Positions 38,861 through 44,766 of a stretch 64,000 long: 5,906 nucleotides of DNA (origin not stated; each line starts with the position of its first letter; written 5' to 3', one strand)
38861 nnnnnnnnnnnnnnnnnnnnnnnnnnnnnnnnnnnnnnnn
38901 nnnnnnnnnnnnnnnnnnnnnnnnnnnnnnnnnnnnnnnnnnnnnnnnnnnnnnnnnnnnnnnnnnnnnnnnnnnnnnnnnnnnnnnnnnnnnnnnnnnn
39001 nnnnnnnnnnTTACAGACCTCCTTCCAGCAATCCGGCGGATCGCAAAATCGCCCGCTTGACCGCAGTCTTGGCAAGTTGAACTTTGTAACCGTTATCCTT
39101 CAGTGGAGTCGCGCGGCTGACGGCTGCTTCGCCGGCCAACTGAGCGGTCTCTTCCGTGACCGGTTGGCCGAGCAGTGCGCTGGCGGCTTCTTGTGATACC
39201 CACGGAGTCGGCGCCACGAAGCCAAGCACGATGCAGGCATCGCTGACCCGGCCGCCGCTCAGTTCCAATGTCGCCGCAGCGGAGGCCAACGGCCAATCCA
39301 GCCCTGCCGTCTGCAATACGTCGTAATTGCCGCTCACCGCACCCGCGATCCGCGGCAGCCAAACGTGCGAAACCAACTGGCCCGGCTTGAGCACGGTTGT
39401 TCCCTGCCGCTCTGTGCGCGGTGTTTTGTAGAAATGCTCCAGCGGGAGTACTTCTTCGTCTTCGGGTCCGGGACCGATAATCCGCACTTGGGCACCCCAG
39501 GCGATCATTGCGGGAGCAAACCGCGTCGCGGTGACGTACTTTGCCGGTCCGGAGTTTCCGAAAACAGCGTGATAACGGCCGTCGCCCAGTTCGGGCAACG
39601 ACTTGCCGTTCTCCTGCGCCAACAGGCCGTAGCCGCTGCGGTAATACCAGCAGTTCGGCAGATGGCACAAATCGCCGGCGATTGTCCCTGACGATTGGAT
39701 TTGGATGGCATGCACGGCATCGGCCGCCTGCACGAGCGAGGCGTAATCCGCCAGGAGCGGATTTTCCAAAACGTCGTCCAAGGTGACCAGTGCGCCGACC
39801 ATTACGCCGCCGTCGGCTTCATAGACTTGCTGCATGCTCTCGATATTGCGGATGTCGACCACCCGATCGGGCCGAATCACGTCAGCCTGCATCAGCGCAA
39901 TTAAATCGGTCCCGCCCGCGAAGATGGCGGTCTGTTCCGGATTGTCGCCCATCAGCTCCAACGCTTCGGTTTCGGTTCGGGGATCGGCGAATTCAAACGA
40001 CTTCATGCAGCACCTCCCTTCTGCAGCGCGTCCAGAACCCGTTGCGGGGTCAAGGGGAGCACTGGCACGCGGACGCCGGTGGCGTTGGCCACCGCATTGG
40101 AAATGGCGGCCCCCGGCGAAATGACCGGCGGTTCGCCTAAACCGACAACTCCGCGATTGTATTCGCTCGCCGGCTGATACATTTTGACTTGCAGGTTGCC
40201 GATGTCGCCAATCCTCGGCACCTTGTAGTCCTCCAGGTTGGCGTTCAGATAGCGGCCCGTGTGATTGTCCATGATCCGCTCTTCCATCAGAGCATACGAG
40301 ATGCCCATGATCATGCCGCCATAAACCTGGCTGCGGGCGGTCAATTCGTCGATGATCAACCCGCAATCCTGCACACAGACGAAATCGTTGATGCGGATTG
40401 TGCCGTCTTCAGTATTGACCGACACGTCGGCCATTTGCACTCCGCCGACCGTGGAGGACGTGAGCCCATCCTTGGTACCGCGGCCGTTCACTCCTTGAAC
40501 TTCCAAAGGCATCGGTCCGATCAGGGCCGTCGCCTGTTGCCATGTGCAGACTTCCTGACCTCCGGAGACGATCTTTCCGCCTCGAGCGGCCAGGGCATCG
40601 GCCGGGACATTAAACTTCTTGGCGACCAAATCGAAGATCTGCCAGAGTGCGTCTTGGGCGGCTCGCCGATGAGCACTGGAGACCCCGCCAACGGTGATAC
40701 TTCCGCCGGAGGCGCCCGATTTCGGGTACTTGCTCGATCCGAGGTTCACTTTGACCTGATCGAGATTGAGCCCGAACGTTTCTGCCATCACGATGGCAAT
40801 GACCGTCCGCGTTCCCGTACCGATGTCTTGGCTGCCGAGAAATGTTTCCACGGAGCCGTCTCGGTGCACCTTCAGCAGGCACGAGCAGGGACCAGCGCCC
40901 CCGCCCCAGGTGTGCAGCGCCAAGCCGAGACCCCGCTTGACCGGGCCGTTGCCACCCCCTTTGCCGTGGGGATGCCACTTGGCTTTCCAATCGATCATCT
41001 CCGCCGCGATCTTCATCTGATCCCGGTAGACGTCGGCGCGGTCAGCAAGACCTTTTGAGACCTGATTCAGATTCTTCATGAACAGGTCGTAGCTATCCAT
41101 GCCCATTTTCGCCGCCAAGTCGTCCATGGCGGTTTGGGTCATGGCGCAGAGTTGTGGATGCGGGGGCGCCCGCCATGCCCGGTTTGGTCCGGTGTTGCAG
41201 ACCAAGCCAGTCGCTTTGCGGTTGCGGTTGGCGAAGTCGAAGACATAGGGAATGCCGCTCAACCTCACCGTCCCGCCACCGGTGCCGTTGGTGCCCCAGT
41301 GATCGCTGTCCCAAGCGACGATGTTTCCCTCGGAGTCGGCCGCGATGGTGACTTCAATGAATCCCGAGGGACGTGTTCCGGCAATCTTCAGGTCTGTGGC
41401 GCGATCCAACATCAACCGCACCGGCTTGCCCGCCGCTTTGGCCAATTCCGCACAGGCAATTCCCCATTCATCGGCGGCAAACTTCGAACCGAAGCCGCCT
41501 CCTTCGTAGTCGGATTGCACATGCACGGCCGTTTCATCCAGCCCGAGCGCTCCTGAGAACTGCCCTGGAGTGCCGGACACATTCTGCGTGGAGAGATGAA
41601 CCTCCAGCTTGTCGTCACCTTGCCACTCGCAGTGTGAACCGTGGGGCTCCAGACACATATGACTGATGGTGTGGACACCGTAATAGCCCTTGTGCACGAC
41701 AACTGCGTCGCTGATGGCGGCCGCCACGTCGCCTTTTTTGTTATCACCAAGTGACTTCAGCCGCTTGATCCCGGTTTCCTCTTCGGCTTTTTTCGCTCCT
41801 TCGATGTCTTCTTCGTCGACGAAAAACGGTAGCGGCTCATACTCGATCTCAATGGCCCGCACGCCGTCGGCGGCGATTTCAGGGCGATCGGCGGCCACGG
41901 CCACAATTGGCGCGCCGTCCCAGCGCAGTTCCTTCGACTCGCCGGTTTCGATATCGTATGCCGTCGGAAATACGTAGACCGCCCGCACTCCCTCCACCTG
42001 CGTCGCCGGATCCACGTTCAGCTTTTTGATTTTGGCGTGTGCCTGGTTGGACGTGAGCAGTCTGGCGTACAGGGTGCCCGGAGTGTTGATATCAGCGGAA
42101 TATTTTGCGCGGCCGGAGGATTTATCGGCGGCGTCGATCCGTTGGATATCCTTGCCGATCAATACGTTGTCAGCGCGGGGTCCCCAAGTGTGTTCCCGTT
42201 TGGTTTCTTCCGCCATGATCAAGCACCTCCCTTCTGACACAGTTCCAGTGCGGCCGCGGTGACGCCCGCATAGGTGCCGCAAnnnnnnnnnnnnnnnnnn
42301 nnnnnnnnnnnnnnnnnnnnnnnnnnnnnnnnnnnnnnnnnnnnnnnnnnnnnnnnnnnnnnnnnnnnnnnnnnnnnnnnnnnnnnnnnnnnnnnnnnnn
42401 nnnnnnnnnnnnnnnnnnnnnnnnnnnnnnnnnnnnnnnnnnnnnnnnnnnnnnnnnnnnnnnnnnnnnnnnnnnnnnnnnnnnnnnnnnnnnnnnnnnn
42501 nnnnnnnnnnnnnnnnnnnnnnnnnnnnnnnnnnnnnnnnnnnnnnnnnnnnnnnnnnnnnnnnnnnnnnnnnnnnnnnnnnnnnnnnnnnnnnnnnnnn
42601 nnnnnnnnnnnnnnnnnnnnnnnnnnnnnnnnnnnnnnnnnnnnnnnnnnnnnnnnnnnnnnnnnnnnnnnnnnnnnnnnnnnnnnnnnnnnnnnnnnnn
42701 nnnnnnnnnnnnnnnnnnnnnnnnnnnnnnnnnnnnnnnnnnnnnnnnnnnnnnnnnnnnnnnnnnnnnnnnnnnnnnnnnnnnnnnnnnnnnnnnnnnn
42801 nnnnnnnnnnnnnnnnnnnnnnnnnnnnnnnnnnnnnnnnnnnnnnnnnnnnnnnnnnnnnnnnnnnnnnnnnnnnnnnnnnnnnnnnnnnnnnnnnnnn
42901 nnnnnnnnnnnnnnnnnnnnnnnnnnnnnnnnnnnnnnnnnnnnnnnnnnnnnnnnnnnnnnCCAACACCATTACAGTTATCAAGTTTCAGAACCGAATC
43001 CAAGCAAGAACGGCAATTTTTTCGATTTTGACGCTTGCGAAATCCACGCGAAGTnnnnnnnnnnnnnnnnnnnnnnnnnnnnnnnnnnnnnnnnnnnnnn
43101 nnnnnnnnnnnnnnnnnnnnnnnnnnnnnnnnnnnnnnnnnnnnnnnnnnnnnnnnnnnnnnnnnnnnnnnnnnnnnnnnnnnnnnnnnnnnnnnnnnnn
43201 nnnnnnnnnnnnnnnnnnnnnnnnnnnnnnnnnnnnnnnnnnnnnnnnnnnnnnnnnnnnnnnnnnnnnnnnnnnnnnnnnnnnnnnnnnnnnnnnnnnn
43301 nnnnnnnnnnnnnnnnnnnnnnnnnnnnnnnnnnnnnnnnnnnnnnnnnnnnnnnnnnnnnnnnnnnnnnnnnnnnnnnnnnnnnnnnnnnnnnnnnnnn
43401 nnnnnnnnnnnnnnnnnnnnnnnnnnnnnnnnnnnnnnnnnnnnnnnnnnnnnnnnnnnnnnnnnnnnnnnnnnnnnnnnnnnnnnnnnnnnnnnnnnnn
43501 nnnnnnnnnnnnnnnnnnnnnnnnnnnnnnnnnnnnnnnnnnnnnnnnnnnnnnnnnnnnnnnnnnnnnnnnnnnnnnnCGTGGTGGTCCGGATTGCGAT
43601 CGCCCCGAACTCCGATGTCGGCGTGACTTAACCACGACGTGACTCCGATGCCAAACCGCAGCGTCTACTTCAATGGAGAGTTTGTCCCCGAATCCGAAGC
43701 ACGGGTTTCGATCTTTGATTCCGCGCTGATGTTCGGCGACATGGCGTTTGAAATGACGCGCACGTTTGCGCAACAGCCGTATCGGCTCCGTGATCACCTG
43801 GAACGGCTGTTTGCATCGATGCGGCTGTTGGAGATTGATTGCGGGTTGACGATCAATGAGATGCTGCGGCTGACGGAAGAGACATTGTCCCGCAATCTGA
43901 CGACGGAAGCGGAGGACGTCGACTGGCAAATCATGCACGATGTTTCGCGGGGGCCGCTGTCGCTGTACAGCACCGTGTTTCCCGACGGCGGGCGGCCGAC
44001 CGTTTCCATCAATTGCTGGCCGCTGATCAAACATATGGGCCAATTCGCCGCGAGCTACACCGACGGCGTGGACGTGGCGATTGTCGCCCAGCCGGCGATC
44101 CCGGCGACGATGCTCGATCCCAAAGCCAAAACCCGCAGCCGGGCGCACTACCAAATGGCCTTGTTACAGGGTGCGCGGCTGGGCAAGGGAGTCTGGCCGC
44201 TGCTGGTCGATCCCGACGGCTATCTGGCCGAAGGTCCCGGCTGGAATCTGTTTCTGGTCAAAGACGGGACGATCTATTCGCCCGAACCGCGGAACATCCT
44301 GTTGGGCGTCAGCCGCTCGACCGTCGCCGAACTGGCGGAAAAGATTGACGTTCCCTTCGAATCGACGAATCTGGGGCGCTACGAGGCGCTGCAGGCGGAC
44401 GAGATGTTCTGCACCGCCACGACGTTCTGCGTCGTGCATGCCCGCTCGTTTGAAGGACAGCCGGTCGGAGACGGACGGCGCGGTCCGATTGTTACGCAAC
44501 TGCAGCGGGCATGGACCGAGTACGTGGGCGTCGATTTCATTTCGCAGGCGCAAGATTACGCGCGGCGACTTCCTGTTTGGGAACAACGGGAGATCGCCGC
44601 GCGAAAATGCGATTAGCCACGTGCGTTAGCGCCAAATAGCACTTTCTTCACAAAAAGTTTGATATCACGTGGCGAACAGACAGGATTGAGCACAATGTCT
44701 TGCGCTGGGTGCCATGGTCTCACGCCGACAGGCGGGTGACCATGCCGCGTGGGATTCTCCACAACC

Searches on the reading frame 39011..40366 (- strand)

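Call 37: search_protein_families(library=pfam, proteins=[window:39011-40366:-], max_evalue=0.001)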
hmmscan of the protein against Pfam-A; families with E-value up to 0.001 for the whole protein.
window:39011-40366:- (451 aa): 2 families
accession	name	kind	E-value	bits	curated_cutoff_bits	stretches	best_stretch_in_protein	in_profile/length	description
PF00941.27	FAD_binding_5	-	3.1e-28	99.1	27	1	123-339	2-169/170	FAD binding domain in molybdopterin dehydrogenase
PF03450.22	CO_deh_flav_C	-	2.1e-15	57.1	25.5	1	348-441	3-100/102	CO dehydrogenase flavoprotein C-terminal domain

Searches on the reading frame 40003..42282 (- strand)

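Call 37: search_protein_families(library=pfam, proteins=[window:40003-42282:-], max_evalue=0.001)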
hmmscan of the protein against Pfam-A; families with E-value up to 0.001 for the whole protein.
window:40003-42282:- (759 aa): 3 families
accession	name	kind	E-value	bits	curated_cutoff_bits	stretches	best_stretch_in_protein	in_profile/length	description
PF20256.3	MoCoBD_2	-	1.7e-53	182.4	27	1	427-694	3-282/283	Molybdopterin cofactor-binding domain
PF02738.23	MoCoBD_1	-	1e-44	152.9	27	1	180-405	12-244/244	Molybdopterin cofactor-binding domain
PF01315.27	Ald_Xan_dh_C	-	8e-17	62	31.3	1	56-152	1-110/110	Aldehyde oxidase and xanthine dehydrogenase, a/b hammerhead domain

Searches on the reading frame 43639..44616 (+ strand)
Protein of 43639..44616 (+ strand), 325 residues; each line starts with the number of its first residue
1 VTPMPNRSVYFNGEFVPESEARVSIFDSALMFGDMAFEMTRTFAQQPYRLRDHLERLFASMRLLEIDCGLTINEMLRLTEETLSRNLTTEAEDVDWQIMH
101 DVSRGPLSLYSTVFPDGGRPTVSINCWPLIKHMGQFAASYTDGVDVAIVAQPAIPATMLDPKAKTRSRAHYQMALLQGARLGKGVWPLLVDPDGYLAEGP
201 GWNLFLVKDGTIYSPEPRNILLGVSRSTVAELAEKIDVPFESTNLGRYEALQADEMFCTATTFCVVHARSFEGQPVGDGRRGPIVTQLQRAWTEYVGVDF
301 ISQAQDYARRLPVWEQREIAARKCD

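Call 37: search_protein_families(library=pfam, proteins=[window:43639-44616:+], max_evalue=0.001)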
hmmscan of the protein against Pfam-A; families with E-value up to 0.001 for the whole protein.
window:43639-44616:+ (325 aa): 1 family
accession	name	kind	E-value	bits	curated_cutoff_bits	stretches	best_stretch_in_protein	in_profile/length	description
PF01063.24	Aminotran_4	-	3.4e-33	115.8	28.5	1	36-270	2-222/223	Amino-transferase class IV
